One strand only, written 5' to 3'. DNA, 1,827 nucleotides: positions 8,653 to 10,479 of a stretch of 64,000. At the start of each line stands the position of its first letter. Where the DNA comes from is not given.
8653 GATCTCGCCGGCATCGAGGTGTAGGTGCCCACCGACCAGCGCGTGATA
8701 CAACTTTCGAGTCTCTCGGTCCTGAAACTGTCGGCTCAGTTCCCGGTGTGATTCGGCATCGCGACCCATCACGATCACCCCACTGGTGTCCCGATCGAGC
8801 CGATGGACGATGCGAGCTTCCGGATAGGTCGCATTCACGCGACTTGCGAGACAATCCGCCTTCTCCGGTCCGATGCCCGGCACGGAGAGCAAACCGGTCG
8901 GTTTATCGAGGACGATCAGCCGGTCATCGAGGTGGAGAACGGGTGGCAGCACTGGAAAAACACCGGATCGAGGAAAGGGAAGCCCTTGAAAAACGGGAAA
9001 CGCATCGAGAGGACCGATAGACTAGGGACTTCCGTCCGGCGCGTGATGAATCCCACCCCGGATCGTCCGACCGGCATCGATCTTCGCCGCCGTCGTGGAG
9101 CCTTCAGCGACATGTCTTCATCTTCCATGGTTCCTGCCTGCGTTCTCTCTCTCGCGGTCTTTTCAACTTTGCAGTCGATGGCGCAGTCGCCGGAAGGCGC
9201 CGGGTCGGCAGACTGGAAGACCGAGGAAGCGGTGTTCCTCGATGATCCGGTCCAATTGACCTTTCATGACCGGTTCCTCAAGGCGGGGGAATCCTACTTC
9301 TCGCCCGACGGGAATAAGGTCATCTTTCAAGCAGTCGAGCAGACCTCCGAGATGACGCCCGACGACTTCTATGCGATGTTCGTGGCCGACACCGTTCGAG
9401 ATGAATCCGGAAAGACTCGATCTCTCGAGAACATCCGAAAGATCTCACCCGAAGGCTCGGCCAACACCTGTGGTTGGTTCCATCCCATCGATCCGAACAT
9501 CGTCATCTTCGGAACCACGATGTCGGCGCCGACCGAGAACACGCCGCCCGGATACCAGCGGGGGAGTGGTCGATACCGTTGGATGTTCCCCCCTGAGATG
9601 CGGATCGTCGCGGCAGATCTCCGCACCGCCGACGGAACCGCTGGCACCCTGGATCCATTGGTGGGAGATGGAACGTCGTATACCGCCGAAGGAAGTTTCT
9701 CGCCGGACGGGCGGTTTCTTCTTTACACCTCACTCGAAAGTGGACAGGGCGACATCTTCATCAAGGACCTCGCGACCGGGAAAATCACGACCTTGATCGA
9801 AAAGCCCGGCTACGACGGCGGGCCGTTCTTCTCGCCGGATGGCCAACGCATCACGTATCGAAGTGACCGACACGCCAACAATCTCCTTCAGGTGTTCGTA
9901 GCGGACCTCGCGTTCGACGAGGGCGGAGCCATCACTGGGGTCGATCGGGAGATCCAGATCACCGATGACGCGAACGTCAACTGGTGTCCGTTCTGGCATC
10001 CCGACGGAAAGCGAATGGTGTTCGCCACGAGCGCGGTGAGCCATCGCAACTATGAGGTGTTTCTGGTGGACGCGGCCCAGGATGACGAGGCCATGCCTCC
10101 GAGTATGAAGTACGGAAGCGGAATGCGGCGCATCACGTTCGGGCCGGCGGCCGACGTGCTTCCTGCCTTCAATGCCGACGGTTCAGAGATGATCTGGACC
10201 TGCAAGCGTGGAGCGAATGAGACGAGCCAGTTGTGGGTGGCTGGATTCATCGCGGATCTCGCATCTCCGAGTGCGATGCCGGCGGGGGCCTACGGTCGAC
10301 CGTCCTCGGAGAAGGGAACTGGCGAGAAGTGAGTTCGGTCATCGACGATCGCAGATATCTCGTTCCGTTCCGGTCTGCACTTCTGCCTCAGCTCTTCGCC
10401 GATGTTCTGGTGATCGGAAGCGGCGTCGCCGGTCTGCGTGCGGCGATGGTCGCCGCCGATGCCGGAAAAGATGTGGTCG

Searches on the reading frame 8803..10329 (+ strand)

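Call 60: search_protein_families(library=pfam, proteins=[window:8803-10329:+], max_evalue=0.00001)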
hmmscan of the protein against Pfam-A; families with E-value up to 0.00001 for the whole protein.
window:8803-10329:+ (509 aa): 1 family
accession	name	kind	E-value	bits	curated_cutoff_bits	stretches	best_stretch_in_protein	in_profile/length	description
PF07676.18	PD40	-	7e-27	93.2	20.9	1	330-357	3-30/38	WD40-like Beta Propeller Repeat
